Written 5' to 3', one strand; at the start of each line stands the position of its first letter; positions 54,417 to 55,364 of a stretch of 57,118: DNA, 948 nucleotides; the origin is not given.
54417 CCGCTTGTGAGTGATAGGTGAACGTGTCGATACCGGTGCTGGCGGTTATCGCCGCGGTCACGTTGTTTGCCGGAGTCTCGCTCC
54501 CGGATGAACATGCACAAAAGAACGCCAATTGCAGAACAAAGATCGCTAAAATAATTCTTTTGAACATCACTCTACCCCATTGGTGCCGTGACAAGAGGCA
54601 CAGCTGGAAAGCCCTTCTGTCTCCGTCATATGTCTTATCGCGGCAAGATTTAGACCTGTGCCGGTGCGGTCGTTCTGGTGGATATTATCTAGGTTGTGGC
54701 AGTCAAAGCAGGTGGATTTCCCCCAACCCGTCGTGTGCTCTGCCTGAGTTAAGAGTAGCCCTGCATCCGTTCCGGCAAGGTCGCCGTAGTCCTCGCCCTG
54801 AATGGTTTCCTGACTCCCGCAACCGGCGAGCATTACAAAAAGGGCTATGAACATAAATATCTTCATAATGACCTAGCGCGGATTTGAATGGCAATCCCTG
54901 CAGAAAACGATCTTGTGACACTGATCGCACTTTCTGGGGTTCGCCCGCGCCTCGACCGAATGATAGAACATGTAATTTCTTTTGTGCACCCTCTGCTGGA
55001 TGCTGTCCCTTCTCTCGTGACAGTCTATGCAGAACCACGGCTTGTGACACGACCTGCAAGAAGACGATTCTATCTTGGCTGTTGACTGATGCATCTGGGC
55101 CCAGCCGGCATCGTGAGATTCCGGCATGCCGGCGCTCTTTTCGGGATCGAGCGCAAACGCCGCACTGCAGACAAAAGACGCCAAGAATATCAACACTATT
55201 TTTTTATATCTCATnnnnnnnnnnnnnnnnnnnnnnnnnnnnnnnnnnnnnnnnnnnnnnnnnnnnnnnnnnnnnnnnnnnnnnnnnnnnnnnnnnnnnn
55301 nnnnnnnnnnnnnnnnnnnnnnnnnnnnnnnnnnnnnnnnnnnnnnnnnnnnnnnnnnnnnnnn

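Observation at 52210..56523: Porin-cytochrome style four-gene cluster (beta-barrel + 4-haem + 2-haem lipoprotein + 9-haem lipoprotein): candidate extracellular electron-transfer conduit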

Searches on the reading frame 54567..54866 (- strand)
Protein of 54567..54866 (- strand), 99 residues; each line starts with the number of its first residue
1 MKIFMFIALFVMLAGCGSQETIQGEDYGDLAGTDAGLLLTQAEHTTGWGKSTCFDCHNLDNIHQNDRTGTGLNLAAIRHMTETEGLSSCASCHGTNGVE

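Call 5: search_protein_families(library=pfam, proteins=[window:54567-54866:-], max_evalue=1)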
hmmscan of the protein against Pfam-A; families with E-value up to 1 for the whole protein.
window:54567-54866:- (99 aa): 8 families
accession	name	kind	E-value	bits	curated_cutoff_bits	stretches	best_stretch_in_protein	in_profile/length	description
PF22113.1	Mtrc-MtrF_II-IV_dom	-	0.00057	19.9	30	1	42-96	112-166/176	Outer membrane cytochrome MtrC/MtrF-like, domains II/IV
PF14522.11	Cytochrome_C7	-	0.0007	19.8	24.8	1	44-95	5-50/67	Cytochrome c7 and related cytochrome c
PF09699.15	Paired_CXXCH_1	-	0.0034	17.5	20.6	0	79-95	22-38/41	Doubled CXXCH motif (Paired_CXXCH_1)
PF03264.19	Cytochrom_NNT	-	0.017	15.3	24.1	1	45-93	120-164/174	NapC/NirT cytochrome c family, N-terminal region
PF02085.21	Cytochrom_CIII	-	0.045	14.5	22.9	1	51-95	47-84/101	Class III cytochrome C family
PF14537.11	Cytochrom_c3_2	-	0.22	12.4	25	1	49-94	25-65/79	Cytochrome c3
PF09086.16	DUF1924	-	0.27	12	22.5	1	79-96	19-36/96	Domain of unknown function (DUF1924)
PF13442.11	Cytochrome_CBB3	-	0.82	10.5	27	0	88-97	13-22/68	Cytochrome C oxidase, cbb3-type, subunit III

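Call 6: search_protein_families(library=ncbifam, proteins=[window:54567-54866:-], max_evalue=1)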
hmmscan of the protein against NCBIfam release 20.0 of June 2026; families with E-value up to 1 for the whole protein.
window:54567-54866:- (99 aa): 13 families
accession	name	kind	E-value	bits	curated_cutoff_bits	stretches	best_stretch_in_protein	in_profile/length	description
NF041028.1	decahem_GSU2203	exception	0.0014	17.9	325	1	39-96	25-77/317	GSU2203 family decaheme c-type cytochrome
NF045774.1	cytochro_C551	exception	0.0016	18.4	118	1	4-59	7-56/110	cytochrome c551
TIGR03507.1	decahem_SO1788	subfamily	0.0028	16.2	209.3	1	49-98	616-665/672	OmcA/MtrC family decaheme c-type cytochrome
NF033216.1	lipo_YgdI_YgdR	subfamily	0.023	14.6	42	1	3-26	6-29/71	YgdI/YgdR family lipoprotein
NF040996.1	MamX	equivalog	0.032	13.7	400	1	40-94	42-99/264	magnetosome protein MamX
NF045773.1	cytochro_C550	exception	0.042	13.8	125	0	7-58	19-65/118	cytochrome c550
NF008628.0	PRK11616.1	equivalog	0.058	13.6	91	1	4-50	9-54/110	hypothetical protein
TIGR01904.2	GSu_C4xC__C2xCH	domain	0.061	13.1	27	0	87-97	50-60/73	CxxxxCH/CxxCH domain c-type cytochrome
NF041529.1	LvhB7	equivalog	0.072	12.8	70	1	1-19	1-18/45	T4SS-associated protein LvhB7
NF009355.0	PRK12710.1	equivalog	0.091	12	358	1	29-72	146-190/291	flagellar rod assembly protein/muramidase FlgJ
NF046038.1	NGK_0946_fam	subfamily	0.093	13.2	45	1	2-28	3-29/102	NGK_0946 family protein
NF047408.1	SA0632_fam_LP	equivalog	0.2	11.4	70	1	3-20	5-23/68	SA0632 family lipoprotein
TIGR04257.1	nanowire_3heme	domain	0.44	10.7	40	0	43-95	16-60/75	c(7)-type cytochrome triheme domain-containing protein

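Call 78: search_solved_structures(query=A7, max_evalue=1)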
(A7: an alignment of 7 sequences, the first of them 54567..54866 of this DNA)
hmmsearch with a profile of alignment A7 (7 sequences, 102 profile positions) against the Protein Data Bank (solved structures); distinct sequences matched with E-value up to 1: 2.
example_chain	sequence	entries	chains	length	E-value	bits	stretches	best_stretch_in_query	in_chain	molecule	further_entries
28li_A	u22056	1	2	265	0.48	13.7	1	1-29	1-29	Uncharacterized conserved protein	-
1sp3_A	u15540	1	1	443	0.62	13.4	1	52-97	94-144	cytochrome c, putative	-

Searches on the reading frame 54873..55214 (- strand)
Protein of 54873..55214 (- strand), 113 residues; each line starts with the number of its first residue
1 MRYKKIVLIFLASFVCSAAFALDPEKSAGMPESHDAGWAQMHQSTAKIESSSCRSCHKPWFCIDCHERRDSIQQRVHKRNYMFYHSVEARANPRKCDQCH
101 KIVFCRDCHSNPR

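Call 5: search_protein_families(library=pfam, proteins=[window:54873-55214:-], max_evalue=1)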
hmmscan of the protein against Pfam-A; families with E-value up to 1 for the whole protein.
window:54873-55214:- (113 aa): 3 families
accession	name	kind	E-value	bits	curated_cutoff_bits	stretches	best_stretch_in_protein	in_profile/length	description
PF14537.11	Cytochrom_c3_2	-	0.019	15.9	25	0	49-110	20-79/79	Cytochrome c3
PF14522.11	Cytochrome_C7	-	0.066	13.5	24.8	0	42-101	5-67/67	Cytochrome c7 and related cytochrome c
PF05495.17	zf-CHY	-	0.12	13.3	31.3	1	51-77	10-36/68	CHY zinc finger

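Call 6: search_protein_families(library=ncbifam, proteins=[window:54873-55214:-], max_evalue=1)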
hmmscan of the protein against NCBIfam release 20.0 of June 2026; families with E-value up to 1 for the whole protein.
window:54873-55214:- (113 aa): 1 family
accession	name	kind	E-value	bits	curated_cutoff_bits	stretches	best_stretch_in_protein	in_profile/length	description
NF045774.1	cytochro_C551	exception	0.2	11.6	118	1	4-57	3-54/110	cytochrome c551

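Call 77: search_solved_structures(query=A6, max_evalue=1)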
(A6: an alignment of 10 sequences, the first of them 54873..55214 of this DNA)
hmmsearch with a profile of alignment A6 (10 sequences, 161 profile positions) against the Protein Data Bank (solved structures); distinct sequences matched with E-value up to 1: 20.
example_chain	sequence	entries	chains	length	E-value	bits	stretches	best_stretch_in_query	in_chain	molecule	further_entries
3ov0_A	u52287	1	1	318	1.5e-13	54.3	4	24-107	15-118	Cytochrome c family protein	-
3ouq_A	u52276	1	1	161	2e-07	34.3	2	24-107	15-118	Cytochrome c family protein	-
1z1n_X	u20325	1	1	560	5.6e-06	29.7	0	25-107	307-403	sixteen heme cytochrome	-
1duw_A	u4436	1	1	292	6.1e-06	29.6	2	21-116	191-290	NONAHEME CYTOCHROME C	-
3oue_A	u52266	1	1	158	3.9e-05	26.9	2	22-109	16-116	Cytochrome c family protein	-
6btm_A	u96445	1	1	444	0.0003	24.1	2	24-94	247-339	Alternative Complex III subunit A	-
6lod_A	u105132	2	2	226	0.001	22.4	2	24-132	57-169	MULTIHEME_CYTC domain-containing protein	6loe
6f0k_A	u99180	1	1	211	0.0039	20.4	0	19-63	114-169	Cytochrome c family protein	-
1rwj_A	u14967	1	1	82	0.0054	20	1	22-73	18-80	Cytochrome c family protein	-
2bq4_A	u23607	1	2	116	0.015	18.5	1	20-107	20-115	BASIC CYTOCHROME C3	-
9m8m_C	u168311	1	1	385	0.019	18.2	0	48-106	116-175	Photosynthetic reaction center cytochrome c subunit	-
1kwj_A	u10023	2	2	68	0.025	17.8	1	19-74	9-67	cytochrome c7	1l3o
1bvb_A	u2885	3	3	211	0.047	16.9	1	32-115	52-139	CYTOCHROME C-554 | CYTOCHROME C554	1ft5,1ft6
8k5o_C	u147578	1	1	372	0.058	16.6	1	48-106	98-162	Photosynthetic reaction center cytochrome c subunit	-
1h29_A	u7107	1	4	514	0.38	14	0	43-118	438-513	HIGH-MOLECULAR-WEIGHT CYTOCHROME C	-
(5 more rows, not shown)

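Call 100: search_protein_families(library=ncbifam, alignment_id=A6, max_evalue=0.01)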
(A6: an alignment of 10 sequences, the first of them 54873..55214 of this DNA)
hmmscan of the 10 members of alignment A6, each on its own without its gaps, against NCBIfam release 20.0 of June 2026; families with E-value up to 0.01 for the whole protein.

A. member 1, window:54873-55214:- (113 aa): 0 families

B. families by the number of members that match (of 10 scanned): 3 families
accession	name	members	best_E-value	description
NF041781.1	mnquin_red_QrcA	1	0.00059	menaquinone reductase multiheme cytochrome c subunit QrcA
NF045722.1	c3_cytochr_TmcA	1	0.0019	acidic tetraheme cytochrome c3 TmcA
NF047727.1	4hemeCytCCctA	1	0.0034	tetraheme c-type cytochrome CctA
